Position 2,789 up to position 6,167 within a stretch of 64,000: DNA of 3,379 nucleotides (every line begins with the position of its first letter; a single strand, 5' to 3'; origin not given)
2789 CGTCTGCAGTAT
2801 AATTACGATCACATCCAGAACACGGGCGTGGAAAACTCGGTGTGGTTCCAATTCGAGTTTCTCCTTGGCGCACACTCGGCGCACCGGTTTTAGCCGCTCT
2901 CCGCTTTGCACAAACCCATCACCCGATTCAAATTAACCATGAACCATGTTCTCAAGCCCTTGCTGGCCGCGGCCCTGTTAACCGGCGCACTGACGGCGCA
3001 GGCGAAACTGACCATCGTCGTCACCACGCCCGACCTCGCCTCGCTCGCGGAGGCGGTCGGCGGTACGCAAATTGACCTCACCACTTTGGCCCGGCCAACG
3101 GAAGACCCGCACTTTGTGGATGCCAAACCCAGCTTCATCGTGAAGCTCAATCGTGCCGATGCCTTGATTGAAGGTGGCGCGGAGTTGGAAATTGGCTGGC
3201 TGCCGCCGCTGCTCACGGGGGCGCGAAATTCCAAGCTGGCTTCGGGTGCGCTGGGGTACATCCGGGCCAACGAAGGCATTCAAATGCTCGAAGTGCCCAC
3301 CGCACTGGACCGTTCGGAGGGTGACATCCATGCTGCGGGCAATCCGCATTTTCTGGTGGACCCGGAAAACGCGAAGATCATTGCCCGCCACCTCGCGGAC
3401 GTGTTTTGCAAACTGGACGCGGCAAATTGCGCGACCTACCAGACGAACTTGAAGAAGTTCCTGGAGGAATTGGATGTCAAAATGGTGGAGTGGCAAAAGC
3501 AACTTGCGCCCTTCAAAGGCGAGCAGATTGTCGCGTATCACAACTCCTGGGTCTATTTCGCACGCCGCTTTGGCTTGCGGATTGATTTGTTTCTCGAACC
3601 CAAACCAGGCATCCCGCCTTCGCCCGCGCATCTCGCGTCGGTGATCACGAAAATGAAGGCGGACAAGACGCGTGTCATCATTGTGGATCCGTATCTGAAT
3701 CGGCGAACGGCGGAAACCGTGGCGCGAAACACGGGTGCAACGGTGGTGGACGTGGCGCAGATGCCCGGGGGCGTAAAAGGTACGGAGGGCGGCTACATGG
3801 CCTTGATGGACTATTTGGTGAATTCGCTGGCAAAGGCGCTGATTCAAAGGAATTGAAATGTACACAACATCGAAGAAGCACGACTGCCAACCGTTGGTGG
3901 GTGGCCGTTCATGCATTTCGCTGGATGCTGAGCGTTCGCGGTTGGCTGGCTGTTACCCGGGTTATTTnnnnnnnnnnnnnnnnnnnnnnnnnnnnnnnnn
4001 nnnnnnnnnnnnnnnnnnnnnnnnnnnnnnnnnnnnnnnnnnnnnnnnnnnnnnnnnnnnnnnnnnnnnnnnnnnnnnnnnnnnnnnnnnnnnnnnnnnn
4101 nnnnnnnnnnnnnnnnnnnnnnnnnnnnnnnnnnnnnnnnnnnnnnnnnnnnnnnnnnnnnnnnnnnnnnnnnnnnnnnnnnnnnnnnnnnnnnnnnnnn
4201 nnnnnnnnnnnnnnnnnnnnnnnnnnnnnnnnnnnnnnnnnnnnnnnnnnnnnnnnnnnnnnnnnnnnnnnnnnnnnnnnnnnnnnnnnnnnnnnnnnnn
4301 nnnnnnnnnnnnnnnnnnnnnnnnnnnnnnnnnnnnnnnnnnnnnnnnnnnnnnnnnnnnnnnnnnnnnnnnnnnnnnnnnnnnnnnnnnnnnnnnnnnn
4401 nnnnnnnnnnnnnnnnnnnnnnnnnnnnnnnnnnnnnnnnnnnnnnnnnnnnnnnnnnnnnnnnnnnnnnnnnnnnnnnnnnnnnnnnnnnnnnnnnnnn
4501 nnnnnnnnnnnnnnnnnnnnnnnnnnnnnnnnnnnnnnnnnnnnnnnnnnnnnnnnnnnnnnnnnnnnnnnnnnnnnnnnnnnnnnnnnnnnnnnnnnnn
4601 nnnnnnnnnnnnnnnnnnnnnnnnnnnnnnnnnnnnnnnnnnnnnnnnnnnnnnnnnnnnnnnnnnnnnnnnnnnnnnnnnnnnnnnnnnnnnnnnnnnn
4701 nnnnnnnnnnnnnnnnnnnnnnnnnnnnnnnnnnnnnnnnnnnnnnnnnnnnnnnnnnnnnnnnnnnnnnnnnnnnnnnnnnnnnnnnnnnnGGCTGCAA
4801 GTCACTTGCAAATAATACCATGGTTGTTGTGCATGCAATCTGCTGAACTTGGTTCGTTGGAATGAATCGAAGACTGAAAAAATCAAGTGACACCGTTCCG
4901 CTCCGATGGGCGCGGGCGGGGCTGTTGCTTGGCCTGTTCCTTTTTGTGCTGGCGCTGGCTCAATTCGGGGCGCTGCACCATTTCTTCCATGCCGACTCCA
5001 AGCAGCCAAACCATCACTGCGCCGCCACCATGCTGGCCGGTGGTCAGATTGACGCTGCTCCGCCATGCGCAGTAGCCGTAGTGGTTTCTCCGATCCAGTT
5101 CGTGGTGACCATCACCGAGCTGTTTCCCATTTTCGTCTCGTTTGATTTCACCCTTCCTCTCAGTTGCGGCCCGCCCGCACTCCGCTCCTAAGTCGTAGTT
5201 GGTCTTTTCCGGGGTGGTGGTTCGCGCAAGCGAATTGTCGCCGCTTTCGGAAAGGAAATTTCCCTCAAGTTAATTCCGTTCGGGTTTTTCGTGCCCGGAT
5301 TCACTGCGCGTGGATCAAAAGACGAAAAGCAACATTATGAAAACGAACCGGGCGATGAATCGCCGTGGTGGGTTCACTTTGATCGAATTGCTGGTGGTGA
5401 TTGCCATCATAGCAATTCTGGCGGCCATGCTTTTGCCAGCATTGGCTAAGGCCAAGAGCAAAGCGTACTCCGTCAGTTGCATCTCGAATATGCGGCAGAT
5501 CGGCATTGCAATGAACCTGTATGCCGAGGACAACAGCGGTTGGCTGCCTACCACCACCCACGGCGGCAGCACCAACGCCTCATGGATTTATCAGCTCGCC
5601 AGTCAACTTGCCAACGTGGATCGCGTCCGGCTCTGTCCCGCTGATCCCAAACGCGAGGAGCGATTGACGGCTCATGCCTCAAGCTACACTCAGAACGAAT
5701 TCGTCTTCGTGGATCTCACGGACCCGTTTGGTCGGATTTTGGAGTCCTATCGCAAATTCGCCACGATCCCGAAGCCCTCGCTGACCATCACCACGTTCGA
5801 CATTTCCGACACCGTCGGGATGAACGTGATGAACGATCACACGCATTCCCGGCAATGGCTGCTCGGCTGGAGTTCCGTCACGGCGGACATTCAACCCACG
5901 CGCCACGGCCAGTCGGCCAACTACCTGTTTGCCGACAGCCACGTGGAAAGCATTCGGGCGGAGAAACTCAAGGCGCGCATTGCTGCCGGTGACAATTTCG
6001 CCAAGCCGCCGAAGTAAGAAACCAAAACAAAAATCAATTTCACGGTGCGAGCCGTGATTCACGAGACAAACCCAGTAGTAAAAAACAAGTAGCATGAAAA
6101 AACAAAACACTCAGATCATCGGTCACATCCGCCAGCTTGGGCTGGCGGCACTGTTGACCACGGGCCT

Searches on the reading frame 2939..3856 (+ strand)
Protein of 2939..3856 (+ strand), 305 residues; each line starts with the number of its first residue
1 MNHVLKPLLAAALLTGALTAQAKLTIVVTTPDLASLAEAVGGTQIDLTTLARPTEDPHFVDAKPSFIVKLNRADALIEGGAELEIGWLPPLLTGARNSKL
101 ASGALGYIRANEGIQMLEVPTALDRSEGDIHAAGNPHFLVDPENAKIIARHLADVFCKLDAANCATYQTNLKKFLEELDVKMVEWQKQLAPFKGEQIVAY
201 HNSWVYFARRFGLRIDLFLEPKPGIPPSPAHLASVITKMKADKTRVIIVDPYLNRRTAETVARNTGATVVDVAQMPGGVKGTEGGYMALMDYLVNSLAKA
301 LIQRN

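Call 4: search_protein_families(library=pfam, proteins=[window:2939-3856:+], max_evalue=0.01)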
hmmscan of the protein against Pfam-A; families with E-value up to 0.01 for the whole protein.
window:2939-3856:+ (305 aa): 1 family
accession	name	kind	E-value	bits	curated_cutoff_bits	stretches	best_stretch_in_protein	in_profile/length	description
PF01297.22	ZnuA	-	3.8e-53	181.1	29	1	26-300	1-263/263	Zinc-uptake complex component A periplasmic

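Call 6: search_protein_families(library=ncbifam, proteins=[window:2939-3856:+], max_evalue=0.01)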
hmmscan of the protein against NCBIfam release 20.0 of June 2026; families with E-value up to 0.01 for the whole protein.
window:2939-3856:+ (305 aa): 8 families
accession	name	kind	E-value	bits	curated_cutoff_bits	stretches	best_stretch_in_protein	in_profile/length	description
NF040870.1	AztC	equivalog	1.9e-36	126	350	1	26-301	1-277/277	zinc ABC transporter substrate-binding protein AztC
NF053842.1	MnTportMntCDein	equivalog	2.9e-30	105.5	400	1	21-270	3-249/281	manganese ABC transporter substrate-binding protein MntC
TIGR03772.1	anch_rpt_subst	equivalog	3.3e-22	78.8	350.45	2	129-301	311-485/486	anchored repeat ABC transporter, substrate-binding protein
NF007091.2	PRK09545.1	equivalog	2e-20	73.3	268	1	127-301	142-316/318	zinc ABC transporter substrate-binding protein ZnuA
NF040928.1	ABC_lipo_SloC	subfamily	5e-19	68.5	525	1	18-301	22-302/304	metal ABC transporter substrate-binding lipoprotein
NF053703.1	Mn_SBP_EfaA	exception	5.4e-16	58.6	485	1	20-298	32-306/310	Mn/Fe ABC transporter substrate-binding lipoprotein EfaA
NF033605.1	Zn_bnd_ABC_AdcA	exception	1.8e-13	50.3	700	1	125-301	143-322/517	zinc ABC transporter substrate-binding lipoprotein AdcA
NF047355.1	ABC_bind_Mn_Staph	exception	2.5e-13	49.9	500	1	20-297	29-304/309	manganese ABC transporter substrate-binding lipoprotein MntC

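Call 75: search_solved_structures(query=window:2939-3856:+, max_evalue=1e-10, show_alignments=2)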
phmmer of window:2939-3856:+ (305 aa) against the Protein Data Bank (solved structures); distinct sequences matched with E-value up to 1e-10: 38.
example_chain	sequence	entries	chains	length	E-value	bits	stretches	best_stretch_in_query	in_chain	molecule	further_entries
6xpn_B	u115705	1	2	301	2.3e-23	86.1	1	18-303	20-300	Periplasmic solute binding protein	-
5kzj_A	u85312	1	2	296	3.7e-23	85.5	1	18-303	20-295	Periplasmic solute binding protein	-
5w56_A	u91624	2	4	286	4.4e-23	85.2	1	24-303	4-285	Periplasmic solute binding protein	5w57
3hh8_A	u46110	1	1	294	9.3e-22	80.9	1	15-301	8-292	Metal ABC transporter substrate-binding lipoprotein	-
8yj8_A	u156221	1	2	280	9.7e-21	77.5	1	23-301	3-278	Iron ABC transporter substrate-binding lipoprotein MtsA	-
8yj5_A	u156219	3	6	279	1.2e-20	77.2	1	23-301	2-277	Iron ABC transporter substrate-binding lipoprotein MtsA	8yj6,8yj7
2ov1_A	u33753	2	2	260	2.4e-19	73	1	25-269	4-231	Periplasmic binding protein component of an ABC type zinc uptake transporter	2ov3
4utp_A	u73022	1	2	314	6.8e-19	71.5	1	17-303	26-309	MANGANESE ABC TRANSPORTER SUBSTRATE-BINDING LIPOPROTEIN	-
1pq4_A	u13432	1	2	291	9.1e-19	71.1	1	126-269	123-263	periplasmic binding protein component of an ABC type zinc uptake transporter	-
4uto_A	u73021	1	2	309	1.1e-18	70.9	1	17-301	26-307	MANGANESE ABC TRANSPORTER SUBSTRATE-BINDING LIPOPROTEIN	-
5hx7_A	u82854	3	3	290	1.3e-18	70.6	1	21-296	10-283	Manganese-binding lipoprotein MntA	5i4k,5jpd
1psz_A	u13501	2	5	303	2.3e-18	69.8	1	19-301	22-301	PROTEIN (SURFACE ANTIGEN PSAA) | MANGANESE ABC TRANSPORTER SUBSTRATE-BINDING LIPOPROTEIN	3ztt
3zk9_A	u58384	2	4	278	1.4e-17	67.2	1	23-301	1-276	MANGANESE ABC TRANSPORTER SUBSTRATE-BINDING LIPOPROTEIN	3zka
3zk8_A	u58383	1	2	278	1.6e-17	67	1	23-301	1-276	MANGANESE ABC TRANSPORTER SUBSTRATE-BINDING LIPOPROTEIN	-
3zk7_A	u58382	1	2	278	1.6e-17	67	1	23-301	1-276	MANGANESE ABC TRANSPORTER SUBSTRATE-BINDING LIPOPROTEIN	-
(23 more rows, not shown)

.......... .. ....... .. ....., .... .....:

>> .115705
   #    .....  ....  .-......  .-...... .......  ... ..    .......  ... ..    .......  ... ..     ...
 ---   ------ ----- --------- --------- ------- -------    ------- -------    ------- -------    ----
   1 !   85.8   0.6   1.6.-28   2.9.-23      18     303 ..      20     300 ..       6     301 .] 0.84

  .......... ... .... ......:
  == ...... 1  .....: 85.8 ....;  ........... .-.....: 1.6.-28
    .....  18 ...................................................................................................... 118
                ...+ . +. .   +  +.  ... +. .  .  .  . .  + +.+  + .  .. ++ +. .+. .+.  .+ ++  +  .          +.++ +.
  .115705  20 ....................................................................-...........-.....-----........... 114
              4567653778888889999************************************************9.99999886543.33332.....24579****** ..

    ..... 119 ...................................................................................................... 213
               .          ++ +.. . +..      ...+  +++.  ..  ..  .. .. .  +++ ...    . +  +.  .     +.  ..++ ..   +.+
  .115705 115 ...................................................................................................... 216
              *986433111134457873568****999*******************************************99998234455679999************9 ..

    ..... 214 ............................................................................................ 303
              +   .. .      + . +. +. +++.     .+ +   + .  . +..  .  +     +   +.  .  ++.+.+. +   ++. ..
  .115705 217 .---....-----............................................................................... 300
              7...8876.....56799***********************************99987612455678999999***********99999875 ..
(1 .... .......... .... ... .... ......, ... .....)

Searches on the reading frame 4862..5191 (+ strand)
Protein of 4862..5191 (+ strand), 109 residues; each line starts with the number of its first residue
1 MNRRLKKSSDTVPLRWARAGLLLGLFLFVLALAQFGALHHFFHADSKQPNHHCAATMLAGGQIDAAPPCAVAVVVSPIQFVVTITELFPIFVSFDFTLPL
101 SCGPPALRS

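Call 4: search_protein_families(library=pfam, proteins=[window:4862-5191:+], max_evalue=0.01)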
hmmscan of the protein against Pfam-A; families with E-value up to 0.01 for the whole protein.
window:4862-5191:+ (109 aa): 0 families

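Call 6: search_protein_families(library=ncbifam, proteins=[window:4862-5191:+], max_evalue=0.01)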
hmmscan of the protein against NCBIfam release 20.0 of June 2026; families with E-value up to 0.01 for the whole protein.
window:4862-5191:+ (109 aa): 0 families

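Call 24: find_homologous_proteins(query=window:4862-5191:+, max_evalue=0.01)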
Query window:4862-5191:+ (109 aa): 13 proteins with E <= 0.01 among 28 candidates.
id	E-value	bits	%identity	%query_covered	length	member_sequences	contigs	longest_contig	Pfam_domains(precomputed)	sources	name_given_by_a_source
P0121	1.0e-66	240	100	100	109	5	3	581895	-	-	-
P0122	4.8e-35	138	62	100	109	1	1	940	-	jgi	jgi:hypothetical protein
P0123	1.1e-32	130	68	72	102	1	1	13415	-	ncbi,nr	ncbi:MAG: hypothetical protein HOP33_10655 [Verrucomicrobia bacterium]|nr:hypothetical protein [Verr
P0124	4.2e-31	125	65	72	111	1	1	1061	-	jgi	jgi:hypothetical protein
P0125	7.4e-31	125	65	72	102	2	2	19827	-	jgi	jgi:hypothetical protein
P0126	5.7e-29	119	61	72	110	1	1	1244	-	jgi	jgi:hypothetical protein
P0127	8.3e-25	105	53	72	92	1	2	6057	-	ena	-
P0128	4.8e-24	103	53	71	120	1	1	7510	-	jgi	jgi:hypothetical protein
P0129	5.4e-24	102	58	81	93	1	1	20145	-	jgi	jgi:hypothetical protein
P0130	9.0e-19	86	46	98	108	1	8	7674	-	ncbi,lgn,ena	-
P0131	3.8e-18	84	49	65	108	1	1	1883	-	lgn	-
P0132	7.4e-11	60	45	75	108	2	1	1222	-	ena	-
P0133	3.8e-10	58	58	30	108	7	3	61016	-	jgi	jgi:hypothetical protein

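Call 41: search_protein_families(library=pfam, proteins=[window:4862-5191:+], max_evalue=10)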
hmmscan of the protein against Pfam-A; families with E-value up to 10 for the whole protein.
window:4862-5191:+ (109 aa): 0 families

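Call 70: search_protein_representatives(alignment_id=A2)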
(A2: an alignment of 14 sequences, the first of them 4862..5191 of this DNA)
Query: 14 sequences, 109 profile positions. Proteins with E-value up to 0.001 (for the whole library): 1849; up to 1e-10: 540; up to 1e-30: 6. The best 150 are listed.
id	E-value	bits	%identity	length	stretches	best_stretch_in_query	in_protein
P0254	8.4e-39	148.0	-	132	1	3-109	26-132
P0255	2.4e-38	146.5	-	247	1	4-109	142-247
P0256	2.2e-34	133.8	-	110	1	6-109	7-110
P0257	2.2e-33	130.6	-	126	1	4-108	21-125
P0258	7.5e-32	125.6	-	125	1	5-109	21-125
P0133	2.8e-31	123.8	-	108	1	3-109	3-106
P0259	2.3e-29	117.6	-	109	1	4-108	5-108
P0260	3.0e-29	117.2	-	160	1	1-108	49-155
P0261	3.9e-29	116.9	-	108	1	1-108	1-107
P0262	6.3e-29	116.2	-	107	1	9-108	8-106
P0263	1.4e-28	115.1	-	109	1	3-109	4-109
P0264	1.4e-28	115.1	-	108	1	3-108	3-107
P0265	2.2e-28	114.5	-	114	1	11-109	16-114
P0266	5.3e-28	113.2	-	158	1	1-107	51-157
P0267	1.1e-27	112.2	-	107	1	1-107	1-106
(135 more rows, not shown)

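Call 72: search_protein_families(library=pfam, alignment_id=A6, max_evalue=0.1)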
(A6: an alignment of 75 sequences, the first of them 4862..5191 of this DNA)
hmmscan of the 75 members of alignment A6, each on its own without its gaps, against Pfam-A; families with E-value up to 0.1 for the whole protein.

A. member 1, window:4862-5191:+ (109 aa): 0 families

B. families by the number of members that match (of 75 scanned): 23 families
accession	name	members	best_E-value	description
PF11162.13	DUF2946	3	0.00036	Protein of unknown function (DUF2946)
PF09489.15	CbtB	3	0.0013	Probable cobalt transporter subunit (CbtB)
PF00001.26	7tm_1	2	0.0091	7 transmembrane receptor (rhodopsin family)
PF10939.13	DUF2631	1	0.0081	Protein of unknown function (DUF2631)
PF14155.11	DUF4307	1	0.02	Domain of unknown function (DUF4307)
PF01545.26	Cation_efflux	1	0.031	Cation efflux family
PF00320.33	GATA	1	0.033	GATA zinc finger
PF06724.16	DUF1206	1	0.033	Domain of Unknown Function (DUF1206)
PF11381.13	DUF3185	1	0.037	Protein of unknown function (DUF3185)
PF04327.17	Peptidase_Prp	1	0.049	Cysteine protease Prp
PF14455.11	Metal_CEHH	1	0.055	Predicted metal binding domain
PF03066.21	Nucleoplasmin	1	0.057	Nucleoplasmin/nucleophosmin domain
PF01040.23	UbiA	1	0.059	UbiA prenyltransferase family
PF11188.13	DUF2975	1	0.061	Protein of unknown function (DUF2975)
PF01127.27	Sdh_cyt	1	0.063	Succinate dehydrogenase/Fumarate reductase transmembrane subunit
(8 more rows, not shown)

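Call 86: find_encoding_contigs(protein=P0133, flank=9000, max_places=2)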
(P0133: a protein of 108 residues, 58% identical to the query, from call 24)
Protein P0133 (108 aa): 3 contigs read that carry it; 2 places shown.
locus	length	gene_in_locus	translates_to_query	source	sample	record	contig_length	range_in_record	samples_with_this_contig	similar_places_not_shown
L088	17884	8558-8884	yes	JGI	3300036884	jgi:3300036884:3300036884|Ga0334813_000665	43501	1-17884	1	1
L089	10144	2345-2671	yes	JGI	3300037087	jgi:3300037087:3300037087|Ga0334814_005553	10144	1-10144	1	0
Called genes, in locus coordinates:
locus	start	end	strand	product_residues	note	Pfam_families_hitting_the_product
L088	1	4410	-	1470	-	?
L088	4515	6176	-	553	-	-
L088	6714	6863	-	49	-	-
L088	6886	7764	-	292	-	-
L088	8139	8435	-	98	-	-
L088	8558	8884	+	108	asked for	-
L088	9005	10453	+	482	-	-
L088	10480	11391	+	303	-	PF01297:ZnuA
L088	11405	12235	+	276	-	PF00950:ABC-3, PF01032:FecCD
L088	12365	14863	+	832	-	PF14237:GYF_2 (faint)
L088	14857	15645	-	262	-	PF06271:RDD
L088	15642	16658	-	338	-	PF28475:DUF8413, PF01944:SpoIIM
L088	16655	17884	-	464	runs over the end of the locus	PF01882:DUF58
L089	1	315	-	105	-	?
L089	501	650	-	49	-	-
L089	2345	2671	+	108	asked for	-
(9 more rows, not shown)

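Call 87: find_encoding_contigs(protein=P0129, flank=9000, max_places=1)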
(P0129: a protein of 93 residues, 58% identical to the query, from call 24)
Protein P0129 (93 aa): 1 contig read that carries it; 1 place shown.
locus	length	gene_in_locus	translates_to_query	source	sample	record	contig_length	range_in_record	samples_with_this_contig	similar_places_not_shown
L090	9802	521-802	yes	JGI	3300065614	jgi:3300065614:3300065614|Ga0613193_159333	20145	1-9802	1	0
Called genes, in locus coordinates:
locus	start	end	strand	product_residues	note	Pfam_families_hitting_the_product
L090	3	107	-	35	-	?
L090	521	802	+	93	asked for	-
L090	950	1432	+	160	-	PF07963:N_methyl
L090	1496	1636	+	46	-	-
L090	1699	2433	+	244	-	-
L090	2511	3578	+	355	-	-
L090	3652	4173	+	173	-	PF01475:FUR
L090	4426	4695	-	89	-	-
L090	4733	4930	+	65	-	-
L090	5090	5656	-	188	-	-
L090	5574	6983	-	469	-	PF17957:Big_7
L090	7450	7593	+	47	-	-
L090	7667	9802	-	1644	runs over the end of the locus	PF00932:LTD, PF08757:CotH, PF00932:LTD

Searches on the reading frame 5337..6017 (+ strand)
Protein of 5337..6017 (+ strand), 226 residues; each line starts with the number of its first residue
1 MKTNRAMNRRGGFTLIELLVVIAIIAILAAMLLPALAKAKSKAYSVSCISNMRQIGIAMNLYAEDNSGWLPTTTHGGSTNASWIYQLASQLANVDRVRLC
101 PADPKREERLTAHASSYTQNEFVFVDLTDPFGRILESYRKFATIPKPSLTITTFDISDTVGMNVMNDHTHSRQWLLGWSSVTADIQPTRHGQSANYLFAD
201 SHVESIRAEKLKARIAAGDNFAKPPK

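Call 4: search_protein_families(library=pfam, proteins=[window:5337-6017:+], max_evalue=0.01)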
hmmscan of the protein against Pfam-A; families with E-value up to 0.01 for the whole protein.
window:5337-6017:+ (226 aa): 2 families
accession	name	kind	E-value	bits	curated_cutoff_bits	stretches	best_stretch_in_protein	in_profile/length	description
PF07963.17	N_methyl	-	1.4e-09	37.6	21.2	1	7-33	1-27/27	Prokaryotic N-terminal methylation motif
PF07596.16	SBP_bac_10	-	0.00062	20.3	23.3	1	40-90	4-59/268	Protein of unknown function (DUF1559)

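Call 6: search_protein_families(library=ncbifam, proteins=[window:5337-6017:+], max_evalue=0.01)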
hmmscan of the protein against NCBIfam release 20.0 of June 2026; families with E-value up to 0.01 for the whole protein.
window:5337-6017:+ (226 aa): 13 families
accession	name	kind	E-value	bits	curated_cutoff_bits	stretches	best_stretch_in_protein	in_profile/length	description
TIGR01710.1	typeII_sec_gspG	equivalog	3.1e-09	37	88.85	1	12-76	2-65/134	type II secretion system major pseudopilin GspG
NF007862.0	PRK10574.1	equivalog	5.5e-08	33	138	1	7-63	1-57/145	prepilin peptidase-dependent pilin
NF040999.1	pilin_ComGC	equivalog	7.6e-08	32.4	75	1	12-66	3-57/84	competence type IV pilus major pilin ComGC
TIGR02532.1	IV_pilin_GFxxxE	domain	1e-07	31.4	16.3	1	11-33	2-24/24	prepilin-type N-terminal cleavage/methylation domain-containing protein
NF041775.1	typeIV_PilA_Myxo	equivalog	1.1e-07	32.1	400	1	1-53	1-53/214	type IV pilin protein PilA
TIGR01708.2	typeII_sec_gspH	equivalog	8.3e-07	29.2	80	1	12-41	3-32/169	type II secretion system minor pseudopilin GspH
NF041013.1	T4P_ComGE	equivalog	1.2e-05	25.3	49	1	12-39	5-32/83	competence type IV pilus minor pilin ComGE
TIGR02596.1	TIGR02596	subfamily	0.00015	21.9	70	1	13-42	1-31/196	Verru_Chthon cassette protein D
NF007800.0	PRK10506.1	equivalog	0.0002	21.2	158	1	5-31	3-29/163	prepilin peptidase-dependent protein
TIGR01707.1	gspI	equivalog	0.00058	20.3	44.35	1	12-40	1-29/101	type II secretion system minor pseudopilin GspI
TIGR01711.1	gspJ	equivalog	0.003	17.4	64.85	1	11-31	1-21/192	type II secretion system minor pseudopilin GspJ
TIGR04294.2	pre_pil_HX9DG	domain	0.0061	16.4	19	0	189-206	4-21/22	H-X9-DG-CTERM domain-containing protein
NF040982.1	ComGD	equivalog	0.0074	16.7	70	0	12-41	3-32/139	competence type IV pilus minor pilin ComGD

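Call 41: search_protein_families(library=pfam, proteins=[window:5337-6017:+], max_evalue=10)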
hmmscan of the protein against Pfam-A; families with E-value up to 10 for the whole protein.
window:5337-6017:+ (226 aa): 2 families
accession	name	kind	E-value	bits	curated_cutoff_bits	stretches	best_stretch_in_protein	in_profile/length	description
PF07963.17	N_methyl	-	1.4e-09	37.6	21.2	1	7-33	1-27/27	Prokaryotic N-terminal methylation motif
PF07596.16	SBP_bac_10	-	0.00062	20.3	23.3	1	40-90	4-59/268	Protein of unknown function (DUF1559)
